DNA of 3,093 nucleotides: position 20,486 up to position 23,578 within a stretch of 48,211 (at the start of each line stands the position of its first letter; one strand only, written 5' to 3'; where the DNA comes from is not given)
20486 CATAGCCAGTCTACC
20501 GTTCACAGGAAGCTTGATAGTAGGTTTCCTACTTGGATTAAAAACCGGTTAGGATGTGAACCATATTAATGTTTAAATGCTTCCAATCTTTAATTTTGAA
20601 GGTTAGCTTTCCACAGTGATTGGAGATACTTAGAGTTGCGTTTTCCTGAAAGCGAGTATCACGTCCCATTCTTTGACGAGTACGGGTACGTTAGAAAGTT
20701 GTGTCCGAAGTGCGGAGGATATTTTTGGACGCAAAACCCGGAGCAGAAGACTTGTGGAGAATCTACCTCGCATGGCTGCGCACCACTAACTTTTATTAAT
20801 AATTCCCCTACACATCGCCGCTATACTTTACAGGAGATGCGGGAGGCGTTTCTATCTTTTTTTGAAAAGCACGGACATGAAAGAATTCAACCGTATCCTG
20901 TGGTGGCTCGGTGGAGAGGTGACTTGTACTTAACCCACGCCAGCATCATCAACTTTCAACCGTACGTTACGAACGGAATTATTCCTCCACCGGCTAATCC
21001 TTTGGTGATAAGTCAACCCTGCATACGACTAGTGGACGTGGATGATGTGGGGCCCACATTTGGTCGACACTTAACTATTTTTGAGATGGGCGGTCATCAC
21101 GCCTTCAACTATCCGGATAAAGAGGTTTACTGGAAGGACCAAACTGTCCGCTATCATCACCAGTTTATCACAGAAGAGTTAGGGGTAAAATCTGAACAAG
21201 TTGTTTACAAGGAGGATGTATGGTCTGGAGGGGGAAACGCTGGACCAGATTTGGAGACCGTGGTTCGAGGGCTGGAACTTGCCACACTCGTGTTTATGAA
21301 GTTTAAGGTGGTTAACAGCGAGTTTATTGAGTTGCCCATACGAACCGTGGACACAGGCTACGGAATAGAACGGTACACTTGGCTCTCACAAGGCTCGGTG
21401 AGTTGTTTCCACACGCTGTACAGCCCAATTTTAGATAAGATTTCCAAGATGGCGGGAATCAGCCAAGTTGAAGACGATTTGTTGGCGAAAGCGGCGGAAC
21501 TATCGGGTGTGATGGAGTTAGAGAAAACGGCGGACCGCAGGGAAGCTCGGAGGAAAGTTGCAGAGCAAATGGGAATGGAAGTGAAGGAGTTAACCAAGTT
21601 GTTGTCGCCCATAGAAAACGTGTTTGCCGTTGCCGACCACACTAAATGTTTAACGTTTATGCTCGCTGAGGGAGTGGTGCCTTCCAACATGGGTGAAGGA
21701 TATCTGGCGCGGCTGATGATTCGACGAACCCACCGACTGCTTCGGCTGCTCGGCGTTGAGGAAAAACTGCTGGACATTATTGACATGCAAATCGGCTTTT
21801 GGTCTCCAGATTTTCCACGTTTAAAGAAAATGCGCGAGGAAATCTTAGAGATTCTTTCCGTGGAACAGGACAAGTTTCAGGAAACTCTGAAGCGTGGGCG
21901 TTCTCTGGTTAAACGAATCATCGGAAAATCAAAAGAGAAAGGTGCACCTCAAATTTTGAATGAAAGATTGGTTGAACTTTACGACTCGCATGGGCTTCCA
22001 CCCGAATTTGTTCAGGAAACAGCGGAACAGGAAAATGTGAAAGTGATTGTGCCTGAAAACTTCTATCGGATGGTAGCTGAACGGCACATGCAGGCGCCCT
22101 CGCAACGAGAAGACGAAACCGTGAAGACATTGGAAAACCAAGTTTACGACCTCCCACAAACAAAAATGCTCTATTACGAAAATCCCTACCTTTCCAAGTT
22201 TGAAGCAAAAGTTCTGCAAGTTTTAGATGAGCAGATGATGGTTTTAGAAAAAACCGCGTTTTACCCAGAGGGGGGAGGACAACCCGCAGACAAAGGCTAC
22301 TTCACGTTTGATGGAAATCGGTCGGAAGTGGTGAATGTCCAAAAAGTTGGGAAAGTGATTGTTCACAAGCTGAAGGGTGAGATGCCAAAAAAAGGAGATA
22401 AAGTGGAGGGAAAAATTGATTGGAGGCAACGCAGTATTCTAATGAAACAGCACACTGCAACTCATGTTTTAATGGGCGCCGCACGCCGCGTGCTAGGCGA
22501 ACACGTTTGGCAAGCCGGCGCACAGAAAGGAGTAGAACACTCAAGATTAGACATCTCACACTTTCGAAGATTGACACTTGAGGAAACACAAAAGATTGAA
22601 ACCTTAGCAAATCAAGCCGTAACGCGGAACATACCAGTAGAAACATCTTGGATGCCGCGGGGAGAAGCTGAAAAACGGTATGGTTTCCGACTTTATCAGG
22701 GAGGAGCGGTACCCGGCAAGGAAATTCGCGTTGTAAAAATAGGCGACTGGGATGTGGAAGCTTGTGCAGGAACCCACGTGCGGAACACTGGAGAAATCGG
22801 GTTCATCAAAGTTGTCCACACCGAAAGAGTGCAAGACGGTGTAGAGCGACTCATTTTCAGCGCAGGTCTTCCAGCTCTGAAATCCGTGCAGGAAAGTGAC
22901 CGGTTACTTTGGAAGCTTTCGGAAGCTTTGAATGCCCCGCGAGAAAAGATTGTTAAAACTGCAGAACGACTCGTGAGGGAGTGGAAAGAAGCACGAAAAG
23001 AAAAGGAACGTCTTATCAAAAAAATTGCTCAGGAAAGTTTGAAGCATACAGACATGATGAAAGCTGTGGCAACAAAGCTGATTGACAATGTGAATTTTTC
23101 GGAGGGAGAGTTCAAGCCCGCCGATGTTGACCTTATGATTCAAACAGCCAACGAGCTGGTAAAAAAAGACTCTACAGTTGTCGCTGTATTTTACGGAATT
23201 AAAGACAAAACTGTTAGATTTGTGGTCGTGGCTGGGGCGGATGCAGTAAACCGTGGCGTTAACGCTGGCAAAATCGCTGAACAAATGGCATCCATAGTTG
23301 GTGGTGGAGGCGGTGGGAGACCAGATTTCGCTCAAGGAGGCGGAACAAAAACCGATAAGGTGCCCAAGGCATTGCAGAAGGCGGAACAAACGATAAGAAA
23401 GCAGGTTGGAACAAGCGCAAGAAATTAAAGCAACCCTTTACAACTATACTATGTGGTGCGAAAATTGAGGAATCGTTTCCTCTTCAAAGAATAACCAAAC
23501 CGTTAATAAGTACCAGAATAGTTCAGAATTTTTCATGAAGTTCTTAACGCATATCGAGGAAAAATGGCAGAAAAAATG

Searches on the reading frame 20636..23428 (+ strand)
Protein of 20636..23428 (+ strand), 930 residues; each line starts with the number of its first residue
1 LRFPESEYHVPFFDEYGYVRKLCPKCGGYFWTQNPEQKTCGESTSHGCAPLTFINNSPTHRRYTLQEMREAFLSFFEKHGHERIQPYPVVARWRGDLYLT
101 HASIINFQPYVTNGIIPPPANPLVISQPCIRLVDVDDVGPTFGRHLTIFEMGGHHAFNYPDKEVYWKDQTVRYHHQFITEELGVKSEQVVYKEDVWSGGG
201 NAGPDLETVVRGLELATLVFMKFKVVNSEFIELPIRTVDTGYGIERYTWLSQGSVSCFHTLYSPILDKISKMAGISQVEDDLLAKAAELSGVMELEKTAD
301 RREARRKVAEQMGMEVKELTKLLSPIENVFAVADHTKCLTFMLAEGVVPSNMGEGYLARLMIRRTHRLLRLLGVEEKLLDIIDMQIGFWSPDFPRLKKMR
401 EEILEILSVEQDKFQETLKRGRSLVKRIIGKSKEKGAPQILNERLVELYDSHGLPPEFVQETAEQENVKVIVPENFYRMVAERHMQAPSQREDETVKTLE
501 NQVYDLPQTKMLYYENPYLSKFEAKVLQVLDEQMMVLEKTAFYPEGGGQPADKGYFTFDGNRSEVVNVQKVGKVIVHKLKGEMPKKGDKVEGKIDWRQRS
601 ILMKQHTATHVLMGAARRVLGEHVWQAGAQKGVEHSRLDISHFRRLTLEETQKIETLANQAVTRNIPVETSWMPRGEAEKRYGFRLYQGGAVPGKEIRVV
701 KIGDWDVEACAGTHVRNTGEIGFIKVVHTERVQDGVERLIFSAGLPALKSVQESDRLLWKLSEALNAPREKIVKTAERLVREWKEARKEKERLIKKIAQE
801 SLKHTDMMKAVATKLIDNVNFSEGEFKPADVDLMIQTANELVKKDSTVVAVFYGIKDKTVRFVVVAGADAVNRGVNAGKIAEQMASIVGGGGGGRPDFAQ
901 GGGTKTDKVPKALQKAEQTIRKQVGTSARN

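Call 8: search_protein_families(library=pfam, proteins=[window:20636-23428:+], max_evalue=0.01)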
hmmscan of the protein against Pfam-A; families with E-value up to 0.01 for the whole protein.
window:20636-23428:+ (930 aa): 3 families
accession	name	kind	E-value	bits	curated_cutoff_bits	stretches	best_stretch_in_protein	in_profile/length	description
PF01411.24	tRNA-synt_2c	-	8.4e-127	424.4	30.3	1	67-597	1-551/552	tRNA synthetases class II (A)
PF07973.19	tRNA_SAD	-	1.2e-16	60.8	24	1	697-739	1-43/44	Threonyl and Alanyl tRNA synthetase second additional domain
PF02272.25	DHHA1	-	4.3e-16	59.7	25.9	1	836-921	20-101/102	DHHA1 domain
